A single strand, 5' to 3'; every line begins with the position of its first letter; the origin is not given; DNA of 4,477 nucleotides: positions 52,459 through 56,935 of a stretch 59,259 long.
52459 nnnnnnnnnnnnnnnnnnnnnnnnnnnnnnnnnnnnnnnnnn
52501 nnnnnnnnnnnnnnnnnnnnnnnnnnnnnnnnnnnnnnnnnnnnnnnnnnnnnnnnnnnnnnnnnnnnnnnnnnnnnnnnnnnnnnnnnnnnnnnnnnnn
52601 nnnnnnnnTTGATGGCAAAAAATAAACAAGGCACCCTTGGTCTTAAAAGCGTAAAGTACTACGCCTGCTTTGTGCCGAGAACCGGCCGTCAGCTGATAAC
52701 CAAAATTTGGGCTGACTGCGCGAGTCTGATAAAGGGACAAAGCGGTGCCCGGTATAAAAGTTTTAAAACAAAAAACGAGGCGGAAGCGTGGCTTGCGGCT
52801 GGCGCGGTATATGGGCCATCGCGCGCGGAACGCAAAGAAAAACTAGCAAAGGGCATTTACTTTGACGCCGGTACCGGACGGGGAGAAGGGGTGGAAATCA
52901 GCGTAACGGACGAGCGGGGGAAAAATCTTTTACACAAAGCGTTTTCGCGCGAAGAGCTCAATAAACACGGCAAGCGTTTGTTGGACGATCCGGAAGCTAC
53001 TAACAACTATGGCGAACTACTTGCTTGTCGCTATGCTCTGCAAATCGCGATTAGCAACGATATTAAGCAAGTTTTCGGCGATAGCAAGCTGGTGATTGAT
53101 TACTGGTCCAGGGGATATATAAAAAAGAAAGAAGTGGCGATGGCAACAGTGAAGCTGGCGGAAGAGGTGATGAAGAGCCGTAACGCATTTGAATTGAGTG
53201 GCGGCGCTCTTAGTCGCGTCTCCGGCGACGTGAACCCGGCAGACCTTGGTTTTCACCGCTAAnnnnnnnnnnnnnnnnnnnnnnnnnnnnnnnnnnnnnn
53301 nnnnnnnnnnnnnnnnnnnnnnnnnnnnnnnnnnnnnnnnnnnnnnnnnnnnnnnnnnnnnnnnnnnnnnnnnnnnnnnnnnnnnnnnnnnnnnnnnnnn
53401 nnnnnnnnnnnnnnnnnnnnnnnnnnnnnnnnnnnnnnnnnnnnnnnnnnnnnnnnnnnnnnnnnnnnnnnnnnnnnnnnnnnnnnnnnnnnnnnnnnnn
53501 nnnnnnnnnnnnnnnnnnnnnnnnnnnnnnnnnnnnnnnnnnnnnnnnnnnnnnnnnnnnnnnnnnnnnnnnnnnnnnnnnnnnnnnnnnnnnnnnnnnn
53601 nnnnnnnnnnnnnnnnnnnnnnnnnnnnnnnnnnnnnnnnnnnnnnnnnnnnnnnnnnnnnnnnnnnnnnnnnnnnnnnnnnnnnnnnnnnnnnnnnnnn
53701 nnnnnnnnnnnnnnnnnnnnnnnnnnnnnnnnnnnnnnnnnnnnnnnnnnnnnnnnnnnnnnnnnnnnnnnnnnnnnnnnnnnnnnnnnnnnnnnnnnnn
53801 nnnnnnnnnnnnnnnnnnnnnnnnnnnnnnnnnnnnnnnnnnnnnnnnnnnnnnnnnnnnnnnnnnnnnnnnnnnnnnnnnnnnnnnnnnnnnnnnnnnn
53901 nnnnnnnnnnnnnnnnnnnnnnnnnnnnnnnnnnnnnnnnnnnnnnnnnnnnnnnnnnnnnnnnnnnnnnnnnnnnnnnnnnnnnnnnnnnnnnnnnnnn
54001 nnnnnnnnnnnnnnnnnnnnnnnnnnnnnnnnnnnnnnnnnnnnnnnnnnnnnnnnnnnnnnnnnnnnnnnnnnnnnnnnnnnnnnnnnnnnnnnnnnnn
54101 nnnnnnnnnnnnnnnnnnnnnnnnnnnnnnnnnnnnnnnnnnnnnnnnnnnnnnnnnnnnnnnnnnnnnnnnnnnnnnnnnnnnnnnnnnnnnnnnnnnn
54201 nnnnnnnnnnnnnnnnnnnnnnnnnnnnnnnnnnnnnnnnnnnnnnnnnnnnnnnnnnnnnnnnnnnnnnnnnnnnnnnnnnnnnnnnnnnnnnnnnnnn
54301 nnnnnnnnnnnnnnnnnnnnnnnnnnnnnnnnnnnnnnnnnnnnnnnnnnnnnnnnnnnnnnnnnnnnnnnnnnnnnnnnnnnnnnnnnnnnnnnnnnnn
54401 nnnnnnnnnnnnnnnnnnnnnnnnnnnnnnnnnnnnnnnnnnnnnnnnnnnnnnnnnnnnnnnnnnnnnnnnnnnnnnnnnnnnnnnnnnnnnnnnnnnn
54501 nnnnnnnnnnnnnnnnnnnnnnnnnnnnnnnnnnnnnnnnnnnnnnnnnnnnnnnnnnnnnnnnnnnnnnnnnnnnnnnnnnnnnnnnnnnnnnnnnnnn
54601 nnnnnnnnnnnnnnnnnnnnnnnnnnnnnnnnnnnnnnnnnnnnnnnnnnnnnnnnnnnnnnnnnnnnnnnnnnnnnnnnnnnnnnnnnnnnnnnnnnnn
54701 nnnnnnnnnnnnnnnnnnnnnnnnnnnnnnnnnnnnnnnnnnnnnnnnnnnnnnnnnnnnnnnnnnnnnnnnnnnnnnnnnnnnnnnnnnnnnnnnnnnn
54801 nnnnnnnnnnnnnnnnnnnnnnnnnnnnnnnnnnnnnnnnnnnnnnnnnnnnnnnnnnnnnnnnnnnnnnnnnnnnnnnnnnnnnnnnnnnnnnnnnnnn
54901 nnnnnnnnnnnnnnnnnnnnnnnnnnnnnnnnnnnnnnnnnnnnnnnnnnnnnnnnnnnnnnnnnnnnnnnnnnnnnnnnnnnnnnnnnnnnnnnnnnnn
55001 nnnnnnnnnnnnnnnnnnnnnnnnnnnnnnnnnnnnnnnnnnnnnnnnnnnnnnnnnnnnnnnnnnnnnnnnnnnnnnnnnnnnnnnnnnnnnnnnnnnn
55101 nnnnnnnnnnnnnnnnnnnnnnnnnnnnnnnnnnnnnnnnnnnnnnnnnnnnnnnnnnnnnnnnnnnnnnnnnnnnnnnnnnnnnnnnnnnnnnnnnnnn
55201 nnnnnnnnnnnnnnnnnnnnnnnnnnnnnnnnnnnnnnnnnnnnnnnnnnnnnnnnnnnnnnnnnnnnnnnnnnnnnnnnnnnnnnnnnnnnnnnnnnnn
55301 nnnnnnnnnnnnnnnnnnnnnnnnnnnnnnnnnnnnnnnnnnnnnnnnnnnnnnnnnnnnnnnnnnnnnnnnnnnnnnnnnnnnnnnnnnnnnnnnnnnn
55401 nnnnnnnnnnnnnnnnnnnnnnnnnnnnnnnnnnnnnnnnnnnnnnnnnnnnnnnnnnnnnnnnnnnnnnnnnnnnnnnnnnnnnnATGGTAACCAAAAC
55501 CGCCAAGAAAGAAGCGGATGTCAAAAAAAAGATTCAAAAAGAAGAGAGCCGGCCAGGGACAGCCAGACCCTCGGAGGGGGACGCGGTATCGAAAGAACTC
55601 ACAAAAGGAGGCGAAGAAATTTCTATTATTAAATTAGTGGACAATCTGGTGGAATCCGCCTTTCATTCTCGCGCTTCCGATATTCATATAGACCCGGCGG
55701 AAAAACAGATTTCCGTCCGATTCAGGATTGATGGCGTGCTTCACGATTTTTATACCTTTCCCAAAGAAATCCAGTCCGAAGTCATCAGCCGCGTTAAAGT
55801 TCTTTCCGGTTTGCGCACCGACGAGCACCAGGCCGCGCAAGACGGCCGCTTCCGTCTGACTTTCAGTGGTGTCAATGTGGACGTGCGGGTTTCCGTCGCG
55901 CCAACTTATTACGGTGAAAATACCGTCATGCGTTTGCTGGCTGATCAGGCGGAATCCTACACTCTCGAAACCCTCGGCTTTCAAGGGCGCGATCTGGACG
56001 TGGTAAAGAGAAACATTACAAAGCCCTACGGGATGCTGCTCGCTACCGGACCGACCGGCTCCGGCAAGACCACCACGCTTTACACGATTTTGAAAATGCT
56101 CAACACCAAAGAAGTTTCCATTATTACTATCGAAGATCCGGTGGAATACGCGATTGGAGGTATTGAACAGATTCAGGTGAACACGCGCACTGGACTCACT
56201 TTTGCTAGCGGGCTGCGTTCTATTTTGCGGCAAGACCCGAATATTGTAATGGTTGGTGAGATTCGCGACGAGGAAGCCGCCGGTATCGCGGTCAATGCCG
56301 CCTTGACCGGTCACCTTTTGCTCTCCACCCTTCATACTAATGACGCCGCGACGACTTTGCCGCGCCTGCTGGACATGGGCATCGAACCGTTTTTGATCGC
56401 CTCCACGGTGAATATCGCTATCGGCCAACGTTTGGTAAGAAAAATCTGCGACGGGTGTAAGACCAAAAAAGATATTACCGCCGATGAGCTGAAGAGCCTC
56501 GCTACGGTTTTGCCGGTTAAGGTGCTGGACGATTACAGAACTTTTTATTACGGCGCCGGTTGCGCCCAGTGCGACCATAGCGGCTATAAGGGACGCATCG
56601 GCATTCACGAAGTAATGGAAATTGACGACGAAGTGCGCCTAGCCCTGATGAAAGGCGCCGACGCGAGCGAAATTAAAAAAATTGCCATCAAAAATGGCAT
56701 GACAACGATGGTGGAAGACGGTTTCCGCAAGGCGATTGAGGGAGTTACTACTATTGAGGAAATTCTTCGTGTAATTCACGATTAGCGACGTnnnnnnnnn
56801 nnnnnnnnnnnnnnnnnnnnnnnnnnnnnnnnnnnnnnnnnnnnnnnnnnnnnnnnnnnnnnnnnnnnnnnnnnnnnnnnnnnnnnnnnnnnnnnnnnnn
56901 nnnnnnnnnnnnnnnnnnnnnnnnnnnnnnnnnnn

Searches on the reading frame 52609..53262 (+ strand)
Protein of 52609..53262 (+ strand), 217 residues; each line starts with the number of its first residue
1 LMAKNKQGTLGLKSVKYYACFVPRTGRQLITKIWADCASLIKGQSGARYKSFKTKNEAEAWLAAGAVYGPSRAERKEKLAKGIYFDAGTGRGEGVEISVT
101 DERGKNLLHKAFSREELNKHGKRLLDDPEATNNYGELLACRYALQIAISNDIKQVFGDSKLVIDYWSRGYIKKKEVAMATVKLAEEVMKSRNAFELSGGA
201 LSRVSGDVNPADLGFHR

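Call 89: search_protein_families(library=pfam, proteins=[window:52609-53262:+], max_evalue=0.0001)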
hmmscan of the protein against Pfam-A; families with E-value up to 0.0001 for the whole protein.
window:52609-53262:+ (217 aa): 1 family
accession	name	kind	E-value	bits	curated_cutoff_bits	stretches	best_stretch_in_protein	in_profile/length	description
PF01693.22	Cauli_VI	-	4.6e-10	40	21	1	16-61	1-44/44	Ribonuclease H1 N-terminal domain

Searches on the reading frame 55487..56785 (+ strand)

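Call 89: search_protein_families(library=pfam, proteins=[window:55487-56785:+], max_evalue=0.0001)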
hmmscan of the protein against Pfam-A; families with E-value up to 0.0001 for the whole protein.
window:55487-56785:+ (432 aa): 1 family
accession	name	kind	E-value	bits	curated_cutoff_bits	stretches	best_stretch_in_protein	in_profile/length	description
PF00437.27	T2SSE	-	7.8e-126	420.1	24.9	1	45-428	6-370/370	Type II/IV secretion system protein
